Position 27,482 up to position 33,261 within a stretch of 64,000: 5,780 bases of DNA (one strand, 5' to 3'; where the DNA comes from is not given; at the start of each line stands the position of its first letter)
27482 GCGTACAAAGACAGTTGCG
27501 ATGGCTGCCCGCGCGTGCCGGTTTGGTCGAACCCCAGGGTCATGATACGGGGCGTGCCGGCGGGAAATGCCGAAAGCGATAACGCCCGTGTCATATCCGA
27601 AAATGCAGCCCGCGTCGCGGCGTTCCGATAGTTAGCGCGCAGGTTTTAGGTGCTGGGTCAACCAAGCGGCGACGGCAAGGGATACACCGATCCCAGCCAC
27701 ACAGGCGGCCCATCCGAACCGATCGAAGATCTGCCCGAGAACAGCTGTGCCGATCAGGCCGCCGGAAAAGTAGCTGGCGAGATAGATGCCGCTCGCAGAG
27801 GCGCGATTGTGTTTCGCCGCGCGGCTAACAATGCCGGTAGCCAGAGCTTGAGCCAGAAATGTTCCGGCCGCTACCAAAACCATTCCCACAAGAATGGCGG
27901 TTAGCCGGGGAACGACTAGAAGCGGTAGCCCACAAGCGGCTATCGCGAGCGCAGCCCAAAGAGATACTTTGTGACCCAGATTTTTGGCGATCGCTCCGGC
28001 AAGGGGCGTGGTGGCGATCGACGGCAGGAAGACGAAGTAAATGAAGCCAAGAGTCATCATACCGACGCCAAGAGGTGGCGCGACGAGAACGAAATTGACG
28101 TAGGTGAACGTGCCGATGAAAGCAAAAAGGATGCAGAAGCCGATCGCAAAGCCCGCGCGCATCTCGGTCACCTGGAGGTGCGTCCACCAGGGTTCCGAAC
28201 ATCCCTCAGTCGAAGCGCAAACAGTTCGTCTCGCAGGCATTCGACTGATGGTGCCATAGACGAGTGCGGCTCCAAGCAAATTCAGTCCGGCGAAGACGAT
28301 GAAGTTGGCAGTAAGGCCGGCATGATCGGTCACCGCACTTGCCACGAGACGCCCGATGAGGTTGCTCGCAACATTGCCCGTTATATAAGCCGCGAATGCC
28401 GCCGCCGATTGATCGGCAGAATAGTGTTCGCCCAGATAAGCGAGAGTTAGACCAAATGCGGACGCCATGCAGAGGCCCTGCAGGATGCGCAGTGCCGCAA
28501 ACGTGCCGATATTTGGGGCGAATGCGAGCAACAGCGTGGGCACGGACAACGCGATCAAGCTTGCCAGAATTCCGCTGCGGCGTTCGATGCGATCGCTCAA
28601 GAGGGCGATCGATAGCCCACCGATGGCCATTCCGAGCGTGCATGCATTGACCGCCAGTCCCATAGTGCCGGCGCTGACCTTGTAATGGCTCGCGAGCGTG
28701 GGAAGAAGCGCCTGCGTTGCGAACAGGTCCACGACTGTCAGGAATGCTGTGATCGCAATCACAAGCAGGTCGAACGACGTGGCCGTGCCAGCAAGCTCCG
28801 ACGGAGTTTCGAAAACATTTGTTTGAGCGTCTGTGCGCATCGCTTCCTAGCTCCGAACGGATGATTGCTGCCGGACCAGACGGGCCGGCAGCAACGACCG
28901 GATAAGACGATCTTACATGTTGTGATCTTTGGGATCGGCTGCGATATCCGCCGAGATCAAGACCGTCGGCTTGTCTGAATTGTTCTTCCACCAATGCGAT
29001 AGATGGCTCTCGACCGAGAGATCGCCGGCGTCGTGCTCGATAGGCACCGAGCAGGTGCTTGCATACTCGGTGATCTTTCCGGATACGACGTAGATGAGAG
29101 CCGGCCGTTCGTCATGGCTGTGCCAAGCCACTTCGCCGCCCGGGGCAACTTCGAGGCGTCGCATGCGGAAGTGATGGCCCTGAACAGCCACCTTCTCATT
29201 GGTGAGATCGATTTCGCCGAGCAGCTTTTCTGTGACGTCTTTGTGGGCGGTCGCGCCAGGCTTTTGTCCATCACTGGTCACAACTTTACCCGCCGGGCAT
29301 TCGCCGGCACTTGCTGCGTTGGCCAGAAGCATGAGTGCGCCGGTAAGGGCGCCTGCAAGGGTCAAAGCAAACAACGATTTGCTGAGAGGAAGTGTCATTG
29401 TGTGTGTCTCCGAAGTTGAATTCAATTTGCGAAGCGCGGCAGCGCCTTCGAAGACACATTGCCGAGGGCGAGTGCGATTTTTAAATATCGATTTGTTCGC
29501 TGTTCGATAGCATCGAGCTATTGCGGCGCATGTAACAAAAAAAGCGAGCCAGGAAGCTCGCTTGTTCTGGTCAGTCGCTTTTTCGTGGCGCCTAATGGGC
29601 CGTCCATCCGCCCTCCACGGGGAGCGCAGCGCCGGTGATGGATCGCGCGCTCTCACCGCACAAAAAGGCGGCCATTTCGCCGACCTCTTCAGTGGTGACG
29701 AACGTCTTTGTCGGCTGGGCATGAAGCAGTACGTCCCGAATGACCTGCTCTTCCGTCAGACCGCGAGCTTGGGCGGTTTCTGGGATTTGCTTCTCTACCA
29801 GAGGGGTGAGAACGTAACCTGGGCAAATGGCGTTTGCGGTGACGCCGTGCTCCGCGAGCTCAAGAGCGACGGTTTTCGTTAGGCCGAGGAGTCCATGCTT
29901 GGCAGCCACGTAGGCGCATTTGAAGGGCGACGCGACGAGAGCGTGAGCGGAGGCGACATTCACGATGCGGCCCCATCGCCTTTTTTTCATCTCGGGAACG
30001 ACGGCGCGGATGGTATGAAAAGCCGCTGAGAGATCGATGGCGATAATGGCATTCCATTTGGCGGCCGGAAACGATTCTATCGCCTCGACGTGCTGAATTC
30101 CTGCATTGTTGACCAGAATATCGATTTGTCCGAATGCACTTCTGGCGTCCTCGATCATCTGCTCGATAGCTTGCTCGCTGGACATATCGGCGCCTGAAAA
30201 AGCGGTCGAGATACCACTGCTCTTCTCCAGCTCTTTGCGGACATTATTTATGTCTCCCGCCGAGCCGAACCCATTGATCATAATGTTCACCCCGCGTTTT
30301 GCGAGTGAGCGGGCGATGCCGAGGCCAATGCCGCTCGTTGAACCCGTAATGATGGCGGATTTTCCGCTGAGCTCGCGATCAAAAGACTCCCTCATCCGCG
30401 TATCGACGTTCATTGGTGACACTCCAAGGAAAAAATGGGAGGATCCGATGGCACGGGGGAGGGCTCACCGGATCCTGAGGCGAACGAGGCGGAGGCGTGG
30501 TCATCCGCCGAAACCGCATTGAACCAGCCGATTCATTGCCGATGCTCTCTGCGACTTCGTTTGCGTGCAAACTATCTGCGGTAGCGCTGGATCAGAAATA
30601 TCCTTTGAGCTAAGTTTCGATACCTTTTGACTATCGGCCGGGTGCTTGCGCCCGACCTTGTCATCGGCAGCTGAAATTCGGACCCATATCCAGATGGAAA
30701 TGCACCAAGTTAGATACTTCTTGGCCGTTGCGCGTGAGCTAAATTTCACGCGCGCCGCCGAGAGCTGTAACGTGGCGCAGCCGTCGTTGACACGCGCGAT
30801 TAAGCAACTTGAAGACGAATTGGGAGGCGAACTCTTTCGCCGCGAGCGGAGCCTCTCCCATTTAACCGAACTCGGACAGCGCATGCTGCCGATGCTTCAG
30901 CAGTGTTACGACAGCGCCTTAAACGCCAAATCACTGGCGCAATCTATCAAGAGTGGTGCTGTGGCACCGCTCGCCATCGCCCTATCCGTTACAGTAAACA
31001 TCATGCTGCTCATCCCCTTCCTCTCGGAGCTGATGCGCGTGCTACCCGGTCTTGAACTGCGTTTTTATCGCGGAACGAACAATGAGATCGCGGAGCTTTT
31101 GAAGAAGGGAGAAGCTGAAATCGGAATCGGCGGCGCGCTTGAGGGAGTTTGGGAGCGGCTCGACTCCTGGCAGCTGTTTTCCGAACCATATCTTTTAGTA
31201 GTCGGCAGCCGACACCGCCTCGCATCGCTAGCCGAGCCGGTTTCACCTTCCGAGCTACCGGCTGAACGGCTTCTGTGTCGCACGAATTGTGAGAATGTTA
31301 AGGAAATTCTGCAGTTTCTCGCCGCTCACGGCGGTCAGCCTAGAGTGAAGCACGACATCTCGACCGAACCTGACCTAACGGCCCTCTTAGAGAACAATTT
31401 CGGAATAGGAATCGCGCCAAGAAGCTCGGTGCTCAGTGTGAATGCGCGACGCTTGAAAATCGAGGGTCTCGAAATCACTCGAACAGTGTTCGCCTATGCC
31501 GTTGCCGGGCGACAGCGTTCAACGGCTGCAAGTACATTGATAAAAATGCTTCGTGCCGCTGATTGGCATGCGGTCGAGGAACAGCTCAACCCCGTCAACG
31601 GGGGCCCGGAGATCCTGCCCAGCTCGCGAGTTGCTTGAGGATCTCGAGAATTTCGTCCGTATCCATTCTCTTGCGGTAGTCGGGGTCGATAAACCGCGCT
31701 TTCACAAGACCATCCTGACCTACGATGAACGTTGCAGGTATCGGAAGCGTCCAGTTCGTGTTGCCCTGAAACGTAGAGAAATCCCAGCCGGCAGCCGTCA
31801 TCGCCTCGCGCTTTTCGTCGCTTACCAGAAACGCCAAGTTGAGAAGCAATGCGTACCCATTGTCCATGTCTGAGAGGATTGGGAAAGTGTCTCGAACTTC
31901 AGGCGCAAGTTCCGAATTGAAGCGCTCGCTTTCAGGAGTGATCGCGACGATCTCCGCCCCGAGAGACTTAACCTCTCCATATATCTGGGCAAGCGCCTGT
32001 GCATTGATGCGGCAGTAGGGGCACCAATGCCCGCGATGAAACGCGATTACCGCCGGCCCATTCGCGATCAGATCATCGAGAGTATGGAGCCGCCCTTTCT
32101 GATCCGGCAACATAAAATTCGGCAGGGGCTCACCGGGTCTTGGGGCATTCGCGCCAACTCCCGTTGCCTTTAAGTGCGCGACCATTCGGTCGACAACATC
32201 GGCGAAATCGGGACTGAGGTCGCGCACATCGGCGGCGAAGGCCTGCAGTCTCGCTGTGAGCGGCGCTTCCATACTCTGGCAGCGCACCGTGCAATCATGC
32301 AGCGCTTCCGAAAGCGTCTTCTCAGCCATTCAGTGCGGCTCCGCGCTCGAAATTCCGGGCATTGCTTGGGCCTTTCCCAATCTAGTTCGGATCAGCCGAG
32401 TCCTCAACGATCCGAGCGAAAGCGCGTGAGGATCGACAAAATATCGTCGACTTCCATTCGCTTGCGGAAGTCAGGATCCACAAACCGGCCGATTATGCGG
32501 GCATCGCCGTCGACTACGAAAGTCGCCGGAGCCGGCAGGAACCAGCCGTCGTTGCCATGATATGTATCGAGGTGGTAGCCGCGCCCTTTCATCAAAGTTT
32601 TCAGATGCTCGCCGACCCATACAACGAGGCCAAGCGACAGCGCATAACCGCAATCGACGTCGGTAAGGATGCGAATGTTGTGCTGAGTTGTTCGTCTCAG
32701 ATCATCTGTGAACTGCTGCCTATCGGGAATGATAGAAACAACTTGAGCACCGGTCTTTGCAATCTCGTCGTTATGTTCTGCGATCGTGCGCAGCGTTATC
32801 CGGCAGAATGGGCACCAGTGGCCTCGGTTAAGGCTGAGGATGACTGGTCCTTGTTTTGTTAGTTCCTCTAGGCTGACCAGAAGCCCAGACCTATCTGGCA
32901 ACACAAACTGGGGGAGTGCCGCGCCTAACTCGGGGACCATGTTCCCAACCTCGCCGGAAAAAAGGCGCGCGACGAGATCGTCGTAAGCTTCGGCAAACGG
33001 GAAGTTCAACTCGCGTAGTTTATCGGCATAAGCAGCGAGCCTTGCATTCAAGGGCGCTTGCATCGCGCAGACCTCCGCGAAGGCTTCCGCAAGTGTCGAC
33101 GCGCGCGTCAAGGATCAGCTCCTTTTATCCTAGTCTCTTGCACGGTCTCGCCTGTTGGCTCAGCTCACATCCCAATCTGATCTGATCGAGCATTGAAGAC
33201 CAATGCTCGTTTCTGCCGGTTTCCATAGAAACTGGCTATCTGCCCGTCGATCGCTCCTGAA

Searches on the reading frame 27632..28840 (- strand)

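Call 10: search_protein_families(library=pfam, proteins=[window:27632-28840:-], max_evalue=0.001)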
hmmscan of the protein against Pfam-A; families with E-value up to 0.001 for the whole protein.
window:27632-28840:- (402 aa): 2 families
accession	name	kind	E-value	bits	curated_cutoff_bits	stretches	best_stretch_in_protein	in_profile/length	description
PF07690.21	MFS_1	-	3.5e-37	128.6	33.4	2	28-342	1-323/347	Major Facilitator Superfamily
PF00083.30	Sugar_tr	-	1.3e-09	37.9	22.3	1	16-138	7-129/452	Sugar (and other) transporter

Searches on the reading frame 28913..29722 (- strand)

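Call 10: search_protein_families(library=pfam, proteins=[window:28913-29722:-], max_evalue=0.001)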
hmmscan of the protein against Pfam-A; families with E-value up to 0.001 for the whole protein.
window:28913-29722:- (269 aa): 1 family
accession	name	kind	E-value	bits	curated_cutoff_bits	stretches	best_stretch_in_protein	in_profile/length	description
PF07883.17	Cupin_2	-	2.7e-08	33.9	27.2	1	190-257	3-68/70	Cupin domain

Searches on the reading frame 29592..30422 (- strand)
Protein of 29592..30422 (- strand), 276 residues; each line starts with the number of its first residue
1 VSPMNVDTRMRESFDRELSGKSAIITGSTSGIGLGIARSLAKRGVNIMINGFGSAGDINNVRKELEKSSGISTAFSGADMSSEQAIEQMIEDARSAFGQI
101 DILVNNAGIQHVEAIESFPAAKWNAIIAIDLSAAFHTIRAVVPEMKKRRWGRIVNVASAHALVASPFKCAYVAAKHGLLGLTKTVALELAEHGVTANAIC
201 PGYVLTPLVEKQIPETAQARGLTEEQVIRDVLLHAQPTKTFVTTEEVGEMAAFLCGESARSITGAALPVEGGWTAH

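Call 10: search_protein_families(library=pfam, proteins=[window:29592-30422:-], max_evalue=0.001)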
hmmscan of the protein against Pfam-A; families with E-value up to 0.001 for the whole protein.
window:29592-30422:- (276 aa): 4 families
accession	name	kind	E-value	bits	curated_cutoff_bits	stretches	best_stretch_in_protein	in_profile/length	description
PF00106.31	adh_short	-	2.2e-54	184.4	26.6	1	21-212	1-190/195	short chain dehydrogenase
PF13561.12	adh_short_C2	-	2.8e-53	181.4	27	1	29-274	5-236/236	Enoyl-(Acyl carrier protein) reductase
PF08659.16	KR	-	3.2e-11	43.9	22.6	1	24-178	4-156/180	KR domain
PF23441.1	SDR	-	7.1e-05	22.8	27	1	18-224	5-214/258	SDR-like rossmann domain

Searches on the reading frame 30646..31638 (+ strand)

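Call 10: search_protein_families(library=pfam, proteins=[window:30646-31638:+], max_evalue=0.001)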
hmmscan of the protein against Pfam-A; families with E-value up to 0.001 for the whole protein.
window:30646-31638:+ (330 aa): 2 families
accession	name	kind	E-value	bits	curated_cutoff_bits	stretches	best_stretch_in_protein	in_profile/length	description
PF03466.25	LysR_substrate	-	2e-30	106.2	28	1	108-305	7-207/209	LysR substrate binding domain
PF00126.33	HTH_1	-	9.6e-20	70.7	26.6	1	20-78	2-60/60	Bacterial regulatory helix-turn-helix protein, lysR family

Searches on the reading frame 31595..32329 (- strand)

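Call 10: search_protein_families(library=pfam, proteins=[window:31595-32329:-], max_evalue=0.001)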
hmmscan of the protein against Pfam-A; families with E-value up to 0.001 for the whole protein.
window:31595-32329:- (244 aa): 2 families
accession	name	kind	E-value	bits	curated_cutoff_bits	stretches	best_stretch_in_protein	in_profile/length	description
PF00578.27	AhpC-TSA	-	3.6e-21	75.8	26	1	65-211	1-123/124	AhpC/TSA family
PF08534.16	Redoxin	-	8.2e-17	61.8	26.6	1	65-225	2-145/148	Redoxin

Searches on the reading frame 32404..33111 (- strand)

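Call 10: search_protein_families(library=pfam, proteins=[window:32404-33111:-], max_evalue=0.001)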
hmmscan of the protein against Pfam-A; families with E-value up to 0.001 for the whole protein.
window:32404-33111:- (235 aa): 2 families
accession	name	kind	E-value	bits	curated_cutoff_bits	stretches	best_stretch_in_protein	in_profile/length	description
PF00578.27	AhpC-TSA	-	3.3e-15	56.6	26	1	63-206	2-121/124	AhpC/TSA family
PF08534.16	Redoxin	-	8.2e-13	48.8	26.6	1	63-220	3-140/148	Redoxin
